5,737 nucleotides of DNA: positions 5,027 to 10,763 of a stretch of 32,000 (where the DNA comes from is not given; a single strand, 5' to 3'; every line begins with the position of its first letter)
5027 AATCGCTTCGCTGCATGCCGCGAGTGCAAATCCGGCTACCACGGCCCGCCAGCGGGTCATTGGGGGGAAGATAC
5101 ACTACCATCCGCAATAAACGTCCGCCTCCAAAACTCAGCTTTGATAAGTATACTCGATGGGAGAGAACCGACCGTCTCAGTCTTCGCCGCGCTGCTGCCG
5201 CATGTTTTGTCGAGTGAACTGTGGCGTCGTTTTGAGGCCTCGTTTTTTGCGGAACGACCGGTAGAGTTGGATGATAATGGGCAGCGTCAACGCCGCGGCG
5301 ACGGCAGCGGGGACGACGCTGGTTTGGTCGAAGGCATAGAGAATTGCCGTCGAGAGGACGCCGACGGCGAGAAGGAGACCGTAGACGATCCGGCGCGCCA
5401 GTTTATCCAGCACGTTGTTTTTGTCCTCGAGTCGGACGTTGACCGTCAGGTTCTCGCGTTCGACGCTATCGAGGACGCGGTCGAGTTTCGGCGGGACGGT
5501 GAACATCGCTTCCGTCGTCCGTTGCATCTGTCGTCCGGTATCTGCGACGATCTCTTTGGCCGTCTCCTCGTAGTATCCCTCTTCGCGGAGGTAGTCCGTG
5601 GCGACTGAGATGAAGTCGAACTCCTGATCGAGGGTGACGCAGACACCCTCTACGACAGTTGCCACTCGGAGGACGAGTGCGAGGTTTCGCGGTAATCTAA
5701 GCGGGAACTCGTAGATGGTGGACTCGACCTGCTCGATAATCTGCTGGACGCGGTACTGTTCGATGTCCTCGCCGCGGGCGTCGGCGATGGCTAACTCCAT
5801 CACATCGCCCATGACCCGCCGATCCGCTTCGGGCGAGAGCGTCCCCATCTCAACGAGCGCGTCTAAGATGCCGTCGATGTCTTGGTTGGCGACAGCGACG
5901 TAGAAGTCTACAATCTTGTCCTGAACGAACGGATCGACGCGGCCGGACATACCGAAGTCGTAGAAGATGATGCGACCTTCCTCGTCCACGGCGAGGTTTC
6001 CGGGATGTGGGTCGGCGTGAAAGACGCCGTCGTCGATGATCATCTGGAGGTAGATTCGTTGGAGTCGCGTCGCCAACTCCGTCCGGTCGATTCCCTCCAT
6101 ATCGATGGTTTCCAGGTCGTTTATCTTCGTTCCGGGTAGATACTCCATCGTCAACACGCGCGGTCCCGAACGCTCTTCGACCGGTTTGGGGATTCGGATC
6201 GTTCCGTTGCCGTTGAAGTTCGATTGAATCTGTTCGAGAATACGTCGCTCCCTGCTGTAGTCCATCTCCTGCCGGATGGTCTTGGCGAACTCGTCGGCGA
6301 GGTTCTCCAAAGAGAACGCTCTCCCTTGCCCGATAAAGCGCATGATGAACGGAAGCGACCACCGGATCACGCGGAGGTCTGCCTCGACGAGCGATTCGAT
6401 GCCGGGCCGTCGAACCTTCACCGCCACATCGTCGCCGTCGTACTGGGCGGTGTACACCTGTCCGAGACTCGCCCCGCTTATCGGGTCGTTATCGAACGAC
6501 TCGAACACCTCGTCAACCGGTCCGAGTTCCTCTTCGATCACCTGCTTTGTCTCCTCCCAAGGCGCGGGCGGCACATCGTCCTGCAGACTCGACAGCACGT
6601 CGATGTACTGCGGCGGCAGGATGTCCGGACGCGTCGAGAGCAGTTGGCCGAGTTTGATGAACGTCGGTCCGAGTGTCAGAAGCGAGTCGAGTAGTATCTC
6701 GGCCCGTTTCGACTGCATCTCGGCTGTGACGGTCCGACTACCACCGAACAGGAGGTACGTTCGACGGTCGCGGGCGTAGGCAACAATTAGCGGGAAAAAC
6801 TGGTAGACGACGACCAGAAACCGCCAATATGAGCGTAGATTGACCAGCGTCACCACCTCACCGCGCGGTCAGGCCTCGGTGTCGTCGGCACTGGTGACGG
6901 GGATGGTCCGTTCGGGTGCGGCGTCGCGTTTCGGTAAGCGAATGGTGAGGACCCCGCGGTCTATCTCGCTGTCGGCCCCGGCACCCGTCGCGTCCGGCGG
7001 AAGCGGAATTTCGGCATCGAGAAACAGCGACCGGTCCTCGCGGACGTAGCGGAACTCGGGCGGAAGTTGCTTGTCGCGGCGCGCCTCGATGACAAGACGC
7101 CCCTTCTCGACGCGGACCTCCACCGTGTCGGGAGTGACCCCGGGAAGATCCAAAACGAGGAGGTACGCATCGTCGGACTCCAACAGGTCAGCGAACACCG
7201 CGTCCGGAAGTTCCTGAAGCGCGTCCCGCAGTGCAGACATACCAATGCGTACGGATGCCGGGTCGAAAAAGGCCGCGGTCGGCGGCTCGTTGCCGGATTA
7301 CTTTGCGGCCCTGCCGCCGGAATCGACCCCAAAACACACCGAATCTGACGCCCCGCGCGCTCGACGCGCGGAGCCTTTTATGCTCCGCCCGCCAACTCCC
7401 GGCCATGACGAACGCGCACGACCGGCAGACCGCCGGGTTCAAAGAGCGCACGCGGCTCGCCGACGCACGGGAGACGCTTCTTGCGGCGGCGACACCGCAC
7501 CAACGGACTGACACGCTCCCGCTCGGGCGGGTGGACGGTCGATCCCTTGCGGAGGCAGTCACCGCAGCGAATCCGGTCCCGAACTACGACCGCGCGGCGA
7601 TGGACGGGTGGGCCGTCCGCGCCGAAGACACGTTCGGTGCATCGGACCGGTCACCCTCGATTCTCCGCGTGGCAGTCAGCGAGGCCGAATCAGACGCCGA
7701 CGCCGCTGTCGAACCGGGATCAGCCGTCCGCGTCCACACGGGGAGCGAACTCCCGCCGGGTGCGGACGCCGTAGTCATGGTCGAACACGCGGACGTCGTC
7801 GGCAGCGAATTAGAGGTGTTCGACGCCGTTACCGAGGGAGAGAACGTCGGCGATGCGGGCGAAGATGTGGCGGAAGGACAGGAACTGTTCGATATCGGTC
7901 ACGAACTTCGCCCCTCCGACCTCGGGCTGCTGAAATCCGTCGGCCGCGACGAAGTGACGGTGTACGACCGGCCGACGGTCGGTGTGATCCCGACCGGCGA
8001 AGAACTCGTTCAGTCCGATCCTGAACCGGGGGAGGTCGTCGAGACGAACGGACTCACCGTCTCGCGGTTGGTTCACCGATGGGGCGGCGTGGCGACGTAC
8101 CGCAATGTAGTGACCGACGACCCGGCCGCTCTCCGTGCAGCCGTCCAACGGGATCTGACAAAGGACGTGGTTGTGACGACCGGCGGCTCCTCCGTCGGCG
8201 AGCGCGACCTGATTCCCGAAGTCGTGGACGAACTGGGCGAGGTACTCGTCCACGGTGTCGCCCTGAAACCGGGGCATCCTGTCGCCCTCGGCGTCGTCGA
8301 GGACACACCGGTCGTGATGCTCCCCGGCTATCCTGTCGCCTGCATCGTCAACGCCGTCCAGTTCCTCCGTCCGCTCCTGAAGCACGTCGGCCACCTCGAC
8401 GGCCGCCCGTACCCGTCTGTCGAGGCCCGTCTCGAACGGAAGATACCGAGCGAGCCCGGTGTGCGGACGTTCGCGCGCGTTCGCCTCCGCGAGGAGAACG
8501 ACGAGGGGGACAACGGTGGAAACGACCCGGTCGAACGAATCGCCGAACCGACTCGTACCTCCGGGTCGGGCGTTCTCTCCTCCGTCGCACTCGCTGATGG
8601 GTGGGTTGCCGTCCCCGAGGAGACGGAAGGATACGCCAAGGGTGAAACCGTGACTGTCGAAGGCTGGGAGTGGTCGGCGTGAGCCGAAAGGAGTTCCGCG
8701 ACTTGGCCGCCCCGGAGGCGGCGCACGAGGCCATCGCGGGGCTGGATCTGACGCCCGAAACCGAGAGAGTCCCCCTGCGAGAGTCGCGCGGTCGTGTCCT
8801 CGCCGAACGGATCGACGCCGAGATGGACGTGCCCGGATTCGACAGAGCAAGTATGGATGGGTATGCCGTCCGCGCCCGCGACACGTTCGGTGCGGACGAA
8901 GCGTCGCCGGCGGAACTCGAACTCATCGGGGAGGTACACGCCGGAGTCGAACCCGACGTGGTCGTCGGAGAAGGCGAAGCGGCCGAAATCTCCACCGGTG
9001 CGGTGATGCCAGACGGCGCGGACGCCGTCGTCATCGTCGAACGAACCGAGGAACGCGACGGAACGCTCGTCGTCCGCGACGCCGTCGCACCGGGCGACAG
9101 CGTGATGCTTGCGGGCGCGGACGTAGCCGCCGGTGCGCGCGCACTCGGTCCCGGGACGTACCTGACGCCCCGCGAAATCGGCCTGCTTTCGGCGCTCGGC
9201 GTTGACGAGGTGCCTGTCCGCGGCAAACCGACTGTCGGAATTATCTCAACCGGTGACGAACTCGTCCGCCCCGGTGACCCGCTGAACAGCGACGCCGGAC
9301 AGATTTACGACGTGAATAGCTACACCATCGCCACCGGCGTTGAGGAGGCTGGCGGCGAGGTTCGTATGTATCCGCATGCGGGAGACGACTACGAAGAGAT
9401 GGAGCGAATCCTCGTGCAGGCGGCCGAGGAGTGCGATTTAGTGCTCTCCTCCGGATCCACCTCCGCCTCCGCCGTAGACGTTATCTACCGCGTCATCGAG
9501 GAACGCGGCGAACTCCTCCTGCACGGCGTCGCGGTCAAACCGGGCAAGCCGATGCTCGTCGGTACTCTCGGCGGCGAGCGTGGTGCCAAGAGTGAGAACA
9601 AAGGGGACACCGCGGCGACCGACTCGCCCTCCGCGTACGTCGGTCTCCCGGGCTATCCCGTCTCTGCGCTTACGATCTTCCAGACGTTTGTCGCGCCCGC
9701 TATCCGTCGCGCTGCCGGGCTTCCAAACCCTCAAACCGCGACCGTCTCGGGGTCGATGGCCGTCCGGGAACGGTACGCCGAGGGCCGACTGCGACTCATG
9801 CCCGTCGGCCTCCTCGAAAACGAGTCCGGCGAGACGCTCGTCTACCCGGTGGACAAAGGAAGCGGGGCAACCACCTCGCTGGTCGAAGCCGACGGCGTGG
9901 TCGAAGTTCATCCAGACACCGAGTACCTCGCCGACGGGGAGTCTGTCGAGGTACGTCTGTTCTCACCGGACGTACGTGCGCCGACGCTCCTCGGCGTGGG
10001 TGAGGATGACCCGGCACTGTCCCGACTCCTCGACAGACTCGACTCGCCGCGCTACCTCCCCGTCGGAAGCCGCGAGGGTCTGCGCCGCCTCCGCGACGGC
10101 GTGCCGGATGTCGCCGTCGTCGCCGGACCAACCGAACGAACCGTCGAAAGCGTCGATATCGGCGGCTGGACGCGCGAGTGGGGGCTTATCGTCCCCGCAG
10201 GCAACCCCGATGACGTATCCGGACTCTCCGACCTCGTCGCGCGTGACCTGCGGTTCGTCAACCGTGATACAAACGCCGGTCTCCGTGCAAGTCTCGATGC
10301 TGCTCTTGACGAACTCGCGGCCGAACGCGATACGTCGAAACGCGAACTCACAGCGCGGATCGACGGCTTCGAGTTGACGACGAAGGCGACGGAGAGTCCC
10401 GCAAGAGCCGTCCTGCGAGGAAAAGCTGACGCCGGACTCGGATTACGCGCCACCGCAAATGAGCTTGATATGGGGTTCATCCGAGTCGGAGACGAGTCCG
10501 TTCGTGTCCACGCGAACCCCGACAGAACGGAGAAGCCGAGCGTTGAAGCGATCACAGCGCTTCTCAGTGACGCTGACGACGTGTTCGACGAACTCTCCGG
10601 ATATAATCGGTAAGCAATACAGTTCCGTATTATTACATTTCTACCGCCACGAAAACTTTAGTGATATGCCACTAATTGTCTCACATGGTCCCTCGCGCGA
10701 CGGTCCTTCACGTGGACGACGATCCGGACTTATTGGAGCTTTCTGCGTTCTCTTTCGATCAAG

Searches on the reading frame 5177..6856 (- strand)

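Call 68: search_protein_families(library=pfam, proteins=[window:5177-6856:-], max_evalue=0.00001)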
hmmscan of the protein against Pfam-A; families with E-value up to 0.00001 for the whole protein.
window:5177-6856:- (559 aa): 2 families
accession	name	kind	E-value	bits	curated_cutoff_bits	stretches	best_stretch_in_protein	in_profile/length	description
PF03109.22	ABC1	-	4e-73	246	22.9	1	91-332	2-242/244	ABC1 atypical kinase-like domain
PF01636.29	APH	-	8.9e-06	26.1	23.2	0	275-309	167-202/239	Phosphotransferase enzyme family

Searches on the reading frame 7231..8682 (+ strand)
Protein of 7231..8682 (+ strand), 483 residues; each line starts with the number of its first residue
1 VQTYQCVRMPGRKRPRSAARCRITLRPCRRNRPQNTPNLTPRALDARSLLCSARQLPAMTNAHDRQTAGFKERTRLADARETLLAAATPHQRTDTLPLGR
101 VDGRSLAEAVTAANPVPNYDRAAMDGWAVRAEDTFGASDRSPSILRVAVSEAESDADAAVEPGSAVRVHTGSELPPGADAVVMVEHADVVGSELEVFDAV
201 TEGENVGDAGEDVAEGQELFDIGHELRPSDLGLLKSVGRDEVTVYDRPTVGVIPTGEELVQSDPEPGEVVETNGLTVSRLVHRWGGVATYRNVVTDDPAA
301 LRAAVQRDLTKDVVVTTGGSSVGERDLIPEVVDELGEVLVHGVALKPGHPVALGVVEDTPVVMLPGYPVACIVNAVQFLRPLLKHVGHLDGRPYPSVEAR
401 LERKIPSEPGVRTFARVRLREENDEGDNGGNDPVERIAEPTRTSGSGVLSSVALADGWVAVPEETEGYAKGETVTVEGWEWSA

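Call 68: search_protein_families(library=pfam, proteins=[window:7231-8682:+], max_evalue=0.00001)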
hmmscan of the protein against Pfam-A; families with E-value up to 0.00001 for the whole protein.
window:7231-8682:+ (483 aa): 3 families
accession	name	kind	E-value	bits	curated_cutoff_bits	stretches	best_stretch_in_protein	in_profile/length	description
PF03453.22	MoeA_N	-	1.9e-41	141.8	30.8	1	76-238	3-160/160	MoeA N-terminal region (domain I and II)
PF00994.29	MoCF_biosynth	-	1.3e-29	103.2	26.6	1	251-385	1-144/144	Probable molybdopterin binding domain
PF03454.20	MoeA_C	-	1.6e-17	63.9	22.1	1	399-477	2-70/72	MoeA C-terminal region (domain IV)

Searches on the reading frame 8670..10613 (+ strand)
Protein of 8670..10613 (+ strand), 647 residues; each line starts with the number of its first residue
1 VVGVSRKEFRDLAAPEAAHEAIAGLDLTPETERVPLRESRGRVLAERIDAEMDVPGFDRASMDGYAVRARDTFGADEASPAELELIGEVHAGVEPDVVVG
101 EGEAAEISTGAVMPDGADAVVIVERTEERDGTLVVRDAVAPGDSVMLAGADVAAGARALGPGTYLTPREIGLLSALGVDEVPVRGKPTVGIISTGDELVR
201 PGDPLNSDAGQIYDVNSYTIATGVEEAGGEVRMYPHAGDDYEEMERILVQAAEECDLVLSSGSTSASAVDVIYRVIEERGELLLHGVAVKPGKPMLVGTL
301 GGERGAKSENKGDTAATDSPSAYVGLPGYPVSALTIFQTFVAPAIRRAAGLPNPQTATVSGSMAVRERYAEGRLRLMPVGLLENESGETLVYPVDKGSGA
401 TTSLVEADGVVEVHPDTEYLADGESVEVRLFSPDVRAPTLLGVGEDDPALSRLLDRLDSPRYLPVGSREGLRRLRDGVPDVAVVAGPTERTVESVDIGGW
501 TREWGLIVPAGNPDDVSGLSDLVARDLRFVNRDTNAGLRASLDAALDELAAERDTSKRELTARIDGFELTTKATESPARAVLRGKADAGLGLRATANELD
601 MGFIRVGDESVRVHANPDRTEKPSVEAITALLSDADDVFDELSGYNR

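Call 68: search_protein_families(library=pfam, proteins=[window:8670-10613:+], max_evalue=0.00001)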
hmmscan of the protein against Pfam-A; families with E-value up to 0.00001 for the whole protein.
window:8670-10613:+ (647 aa): 4 families
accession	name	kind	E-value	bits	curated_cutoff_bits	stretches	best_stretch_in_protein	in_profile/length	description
PF03453.22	MoeA_N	-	3.7e-42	144.1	30.8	1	24-177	13-160/160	MoeA N-terminal region (domain I and II)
PF00994.29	MoCF_biosynth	-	1.2e-27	96.8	26.6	1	190-346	1-143/144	Probable molybdopterin binding domain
PF12727.12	PBP_like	-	3.4e-25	88.7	27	1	462-632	15-192/193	PBP superfamily domain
PF03454.20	MoeA_C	-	3.1e-14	53.4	22.1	1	364-431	5-72/72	MoeA C-terminal region (domain IV)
